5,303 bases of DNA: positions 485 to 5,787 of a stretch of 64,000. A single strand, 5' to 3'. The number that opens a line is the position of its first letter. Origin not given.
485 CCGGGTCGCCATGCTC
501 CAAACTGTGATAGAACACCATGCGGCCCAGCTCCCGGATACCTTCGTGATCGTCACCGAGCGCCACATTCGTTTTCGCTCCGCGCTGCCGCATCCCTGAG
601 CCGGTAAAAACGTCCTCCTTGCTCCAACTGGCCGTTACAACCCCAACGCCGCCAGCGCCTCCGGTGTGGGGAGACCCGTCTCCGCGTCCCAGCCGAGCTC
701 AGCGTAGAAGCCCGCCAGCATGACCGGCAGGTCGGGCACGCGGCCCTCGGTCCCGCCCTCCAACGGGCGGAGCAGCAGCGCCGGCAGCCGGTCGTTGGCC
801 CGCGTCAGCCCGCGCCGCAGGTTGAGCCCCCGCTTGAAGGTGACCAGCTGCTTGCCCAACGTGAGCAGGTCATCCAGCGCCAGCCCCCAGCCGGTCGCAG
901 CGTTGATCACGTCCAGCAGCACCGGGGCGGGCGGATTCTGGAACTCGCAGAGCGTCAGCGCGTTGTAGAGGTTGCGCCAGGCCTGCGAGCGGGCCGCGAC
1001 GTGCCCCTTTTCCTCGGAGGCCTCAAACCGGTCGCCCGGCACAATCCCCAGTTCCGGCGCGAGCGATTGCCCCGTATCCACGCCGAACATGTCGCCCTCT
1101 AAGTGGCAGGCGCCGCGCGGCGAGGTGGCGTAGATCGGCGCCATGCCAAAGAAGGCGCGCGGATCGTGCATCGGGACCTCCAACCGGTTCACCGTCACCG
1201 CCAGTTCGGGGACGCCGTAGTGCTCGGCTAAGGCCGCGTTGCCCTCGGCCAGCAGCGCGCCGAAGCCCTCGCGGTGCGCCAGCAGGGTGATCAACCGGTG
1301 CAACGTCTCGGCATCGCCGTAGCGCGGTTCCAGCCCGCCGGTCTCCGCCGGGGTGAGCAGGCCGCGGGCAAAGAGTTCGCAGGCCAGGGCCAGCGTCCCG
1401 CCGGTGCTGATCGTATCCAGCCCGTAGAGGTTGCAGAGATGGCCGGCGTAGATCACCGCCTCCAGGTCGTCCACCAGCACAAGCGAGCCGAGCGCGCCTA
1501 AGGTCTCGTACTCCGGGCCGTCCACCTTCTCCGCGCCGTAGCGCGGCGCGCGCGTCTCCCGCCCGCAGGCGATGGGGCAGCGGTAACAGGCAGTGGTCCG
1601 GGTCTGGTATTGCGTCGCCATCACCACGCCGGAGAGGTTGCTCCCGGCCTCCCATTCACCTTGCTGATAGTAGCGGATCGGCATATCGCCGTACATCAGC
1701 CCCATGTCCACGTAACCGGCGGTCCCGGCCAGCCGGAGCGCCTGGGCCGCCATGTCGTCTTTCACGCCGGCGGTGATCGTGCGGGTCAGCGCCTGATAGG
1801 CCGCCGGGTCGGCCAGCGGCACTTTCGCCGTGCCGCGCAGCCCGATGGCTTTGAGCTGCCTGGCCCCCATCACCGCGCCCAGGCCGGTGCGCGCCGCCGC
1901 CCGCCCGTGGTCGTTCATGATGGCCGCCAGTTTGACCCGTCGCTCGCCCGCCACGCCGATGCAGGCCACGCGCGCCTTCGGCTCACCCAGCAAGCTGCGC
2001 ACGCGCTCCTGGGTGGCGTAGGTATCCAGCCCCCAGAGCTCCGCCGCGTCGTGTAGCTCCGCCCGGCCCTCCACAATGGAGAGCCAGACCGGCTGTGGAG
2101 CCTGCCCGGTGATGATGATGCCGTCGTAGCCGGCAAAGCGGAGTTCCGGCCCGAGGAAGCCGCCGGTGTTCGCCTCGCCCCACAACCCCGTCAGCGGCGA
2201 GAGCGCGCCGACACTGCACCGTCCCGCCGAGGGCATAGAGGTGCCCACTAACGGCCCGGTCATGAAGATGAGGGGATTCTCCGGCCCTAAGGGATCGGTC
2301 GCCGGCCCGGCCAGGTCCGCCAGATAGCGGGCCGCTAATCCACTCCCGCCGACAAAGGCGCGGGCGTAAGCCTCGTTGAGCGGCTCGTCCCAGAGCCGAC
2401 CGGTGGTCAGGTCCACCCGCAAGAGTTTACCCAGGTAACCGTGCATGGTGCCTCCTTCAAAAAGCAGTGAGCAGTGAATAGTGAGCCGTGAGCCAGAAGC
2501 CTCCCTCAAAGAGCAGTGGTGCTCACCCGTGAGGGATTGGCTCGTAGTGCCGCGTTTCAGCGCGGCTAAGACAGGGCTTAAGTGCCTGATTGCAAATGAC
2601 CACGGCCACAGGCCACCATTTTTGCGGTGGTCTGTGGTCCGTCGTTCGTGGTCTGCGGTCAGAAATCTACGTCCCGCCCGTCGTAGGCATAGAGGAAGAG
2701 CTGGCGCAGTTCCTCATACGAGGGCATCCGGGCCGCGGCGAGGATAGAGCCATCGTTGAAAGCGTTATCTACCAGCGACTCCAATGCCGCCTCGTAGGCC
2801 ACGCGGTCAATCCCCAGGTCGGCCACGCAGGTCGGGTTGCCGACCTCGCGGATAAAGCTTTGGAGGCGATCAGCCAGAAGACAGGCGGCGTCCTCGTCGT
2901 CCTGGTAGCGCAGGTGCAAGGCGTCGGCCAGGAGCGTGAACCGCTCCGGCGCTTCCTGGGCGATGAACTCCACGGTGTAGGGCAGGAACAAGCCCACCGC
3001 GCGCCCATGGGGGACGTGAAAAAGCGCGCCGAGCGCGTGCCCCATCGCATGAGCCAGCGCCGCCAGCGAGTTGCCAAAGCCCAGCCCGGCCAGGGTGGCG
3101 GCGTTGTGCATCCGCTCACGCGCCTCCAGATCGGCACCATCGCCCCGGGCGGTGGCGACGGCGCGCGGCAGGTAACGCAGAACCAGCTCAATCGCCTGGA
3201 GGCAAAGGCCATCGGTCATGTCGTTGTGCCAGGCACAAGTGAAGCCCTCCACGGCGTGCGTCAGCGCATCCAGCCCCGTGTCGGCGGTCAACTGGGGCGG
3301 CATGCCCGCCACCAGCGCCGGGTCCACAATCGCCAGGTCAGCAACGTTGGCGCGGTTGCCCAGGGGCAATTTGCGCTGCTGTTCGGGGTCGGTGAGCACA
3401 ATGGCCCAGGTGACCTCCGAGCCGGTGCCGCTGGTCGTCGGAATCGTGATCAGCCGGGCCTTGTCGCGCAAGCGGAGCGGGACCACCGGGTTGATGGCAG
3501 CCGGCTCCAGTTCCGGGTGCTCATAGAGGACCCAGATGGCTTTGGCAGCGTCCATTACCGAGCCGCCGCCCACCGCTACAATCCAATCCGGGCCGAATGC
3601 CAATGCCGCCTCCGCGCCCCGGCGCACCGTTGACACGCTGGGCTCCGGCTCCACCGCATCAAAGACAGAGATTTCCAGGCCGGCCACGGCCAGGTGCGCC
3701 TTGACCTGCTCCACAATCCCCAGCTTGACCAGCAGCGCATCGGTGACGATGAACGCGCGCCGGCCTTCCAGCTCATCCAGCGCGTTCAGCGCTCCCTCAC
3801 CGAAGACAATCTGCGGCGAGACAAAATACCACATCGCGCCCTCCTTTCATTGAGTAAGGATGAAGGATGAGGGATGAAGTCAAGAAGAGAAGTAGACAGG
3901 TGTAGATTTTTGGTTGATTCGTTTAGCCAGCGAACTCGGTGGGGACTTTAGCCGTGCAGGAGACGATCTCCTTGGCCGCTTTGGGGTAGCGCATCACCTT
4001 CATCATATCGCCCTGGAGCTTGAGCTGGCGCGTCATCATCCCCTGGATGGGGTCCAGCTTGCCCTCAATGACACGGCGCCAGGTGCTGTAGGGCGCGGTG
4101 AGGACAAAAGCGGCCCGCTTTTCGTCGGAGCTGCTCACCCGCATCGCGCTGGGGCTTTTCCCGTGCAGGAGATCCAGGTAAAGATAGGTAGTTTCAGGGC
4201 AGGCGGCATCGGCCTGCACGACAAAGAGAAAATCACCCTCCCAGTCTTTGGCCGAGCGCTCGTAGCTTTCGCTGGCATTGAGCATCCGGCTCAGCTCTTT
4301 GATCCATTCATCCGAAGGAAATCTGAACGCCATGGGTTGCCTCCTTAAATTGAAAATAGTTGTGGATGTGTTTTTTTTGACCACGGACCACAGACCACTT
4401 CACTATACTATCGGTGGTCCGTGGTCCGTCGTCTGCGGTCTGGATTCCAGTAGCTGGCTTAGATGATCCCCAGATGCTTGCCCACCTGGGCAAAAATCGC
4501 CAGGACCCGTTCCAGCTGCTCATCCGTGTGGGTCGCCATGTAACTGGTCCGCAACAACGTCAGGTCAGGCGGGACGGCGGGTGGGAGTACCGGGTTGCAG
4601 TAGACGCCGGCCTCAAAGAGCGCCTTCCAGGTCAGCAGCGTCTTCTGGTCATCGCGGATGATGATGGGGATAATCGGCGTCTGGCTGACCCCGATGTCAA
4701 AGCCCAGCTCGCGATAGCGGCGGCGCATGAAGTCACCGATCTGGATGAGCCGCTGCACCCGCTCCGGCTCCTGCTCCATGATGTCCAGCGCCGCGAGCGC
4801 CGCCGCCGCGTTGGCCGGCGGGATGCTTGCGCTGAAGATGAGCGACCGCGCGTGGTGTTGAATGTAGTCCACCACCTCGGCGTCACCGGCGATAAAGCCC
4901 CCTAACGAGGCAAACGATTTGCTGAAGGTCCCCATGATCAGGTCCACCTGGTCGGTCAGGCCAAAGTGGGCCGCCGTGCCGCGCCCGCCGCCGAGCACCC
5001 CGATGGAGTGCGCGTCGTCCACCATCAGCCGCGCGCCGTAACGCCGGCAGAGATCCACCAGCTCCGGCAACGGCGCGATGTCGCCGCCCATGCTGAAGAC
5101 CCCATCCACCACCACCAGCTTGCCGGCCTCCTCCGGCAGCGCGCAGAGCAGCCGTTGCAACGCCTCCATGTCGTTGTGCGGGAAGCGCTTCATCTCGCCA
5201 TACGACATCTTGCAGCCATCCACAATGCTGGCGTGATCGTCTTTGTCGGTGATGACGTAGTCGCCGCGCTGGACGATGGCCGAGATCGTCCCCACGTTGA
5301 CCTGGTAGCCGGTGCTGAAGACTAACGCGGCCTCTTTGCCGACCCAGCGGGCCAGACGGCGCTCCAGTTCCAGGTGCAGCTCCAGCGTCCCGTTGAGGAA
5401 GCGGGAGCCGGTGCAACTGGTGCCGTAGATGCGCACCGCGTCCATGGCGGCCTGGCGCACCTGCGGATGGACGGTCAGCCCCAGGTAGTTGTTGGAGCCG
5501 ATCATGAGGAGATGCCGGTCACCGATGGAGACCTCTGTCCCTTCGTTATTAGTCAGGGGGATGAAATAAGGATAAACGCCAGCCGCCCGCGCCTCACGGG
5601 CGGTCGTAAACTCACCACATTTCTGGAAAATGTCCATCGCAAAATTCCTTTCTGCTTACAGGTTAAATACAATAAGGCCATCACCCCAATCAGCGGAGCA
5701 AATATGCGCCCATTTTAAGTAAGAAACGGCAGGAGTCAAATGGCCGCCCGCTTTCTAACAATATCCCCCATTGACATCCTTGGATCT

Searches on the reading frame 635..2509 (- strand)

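Call 72: search_protein_families(library=pfam, proteins=[window:635-2509:-], max_evalue=0.00001)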
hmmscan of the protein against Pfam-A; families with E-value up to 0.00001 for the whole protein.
window:635-2509:- (624 aa): 2 families
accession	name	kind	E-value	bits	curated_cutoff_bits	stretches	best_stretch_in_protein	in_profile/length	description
PF01314.23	AFOR_C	-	5.2e-108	362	27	1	245-624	6-385/385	Aldehyde ferredoxin oxidoreductase, domains 2 & 3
PF02730.20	AFOR_N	-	2.5e-76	256.3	29.8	1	27-227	1-199/199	Aldehyde ferredoxin oxidoreductase, N-terminal domain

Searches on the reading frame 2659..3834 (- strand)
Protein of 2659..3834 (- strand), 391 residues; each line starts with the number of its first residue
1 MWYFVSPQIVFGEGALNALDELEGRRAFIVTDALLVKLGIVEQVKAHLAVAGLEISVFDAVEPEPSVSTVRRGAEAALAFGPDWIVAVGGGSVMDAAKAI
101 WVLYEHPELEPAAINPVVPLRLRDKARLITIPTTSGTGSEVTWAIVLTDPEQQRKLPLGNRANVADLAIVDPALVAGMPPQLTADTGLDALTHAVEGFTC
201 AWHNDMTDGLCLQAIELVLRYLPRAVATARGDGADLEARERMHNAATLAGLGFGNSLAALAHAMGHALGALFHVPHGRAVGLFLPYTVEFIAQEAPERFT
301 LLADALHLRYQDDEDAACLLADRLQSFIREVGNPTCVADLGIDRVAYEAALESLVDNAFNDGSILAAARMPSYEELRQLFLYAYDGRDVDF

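Call 72: search_protein_families(library=pfam, proteins=[window:2659-3834:-], max_evalue=0.00001)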
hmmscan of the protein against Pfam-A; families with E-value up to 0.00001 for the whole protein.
window:2659-3834:- (391 aa): 3 families
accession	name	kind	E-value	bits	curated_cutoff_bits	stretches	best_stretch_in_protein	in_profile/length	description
PF00465.25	Fe-ADH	-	1.4e-48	165.1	31.3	1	7-172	2-168/168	Iron-containing alcohol dehydrogenase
PF25137.1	ADH_Fe_C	-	5.4e-45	153.9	27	1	183-382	1-192/194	Fe-containing alcohol dehydrogenase family, C-terminal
PF13685.12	Fe-ADH_2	-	2.7e-10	40.9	28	1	18-100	13-93/149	Iron-containing alcohol dehydrogenase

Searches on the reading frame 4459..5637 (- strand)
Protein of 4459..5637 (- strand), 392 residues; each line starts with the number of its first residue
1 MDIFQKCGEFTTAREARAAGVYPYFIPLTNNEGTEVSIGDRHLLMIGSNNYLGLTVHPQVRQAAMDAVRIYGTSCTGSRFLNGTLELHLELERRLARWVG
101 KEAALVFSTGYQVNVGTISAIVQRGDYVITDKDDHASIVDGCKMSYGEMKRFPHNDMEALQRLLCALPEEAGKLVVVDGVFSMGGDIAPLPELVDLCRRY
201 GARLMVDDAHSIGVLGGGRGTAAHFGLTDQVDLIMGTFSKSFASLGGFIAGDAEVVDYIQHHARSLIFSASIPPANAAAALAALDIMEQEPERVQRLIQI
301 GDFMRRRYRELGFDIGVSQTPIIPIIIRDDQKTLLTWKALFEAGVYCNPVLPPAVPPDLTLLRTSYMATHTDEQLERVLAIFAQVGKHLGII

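Call 72: search_protein_families(library=pfam, proteins=[window:4459-5637:-], max_evalue=0.00001)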
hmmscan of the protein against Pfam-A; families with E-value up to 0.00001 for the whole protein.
window:4459-5637:- (392 aa): 2 families
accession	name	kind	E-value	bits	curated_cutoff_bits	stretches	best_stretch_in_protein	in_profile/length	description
PF00155.27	Aminotran_1_2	-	7.9e-60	203.4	19.7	1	44-380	4-359/361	Aminotransferase class I and II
PF01212.27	Beta_elim_lyase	-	1.1e-06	28.6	27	1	89-264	35-224/288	Beta-eliminating lyase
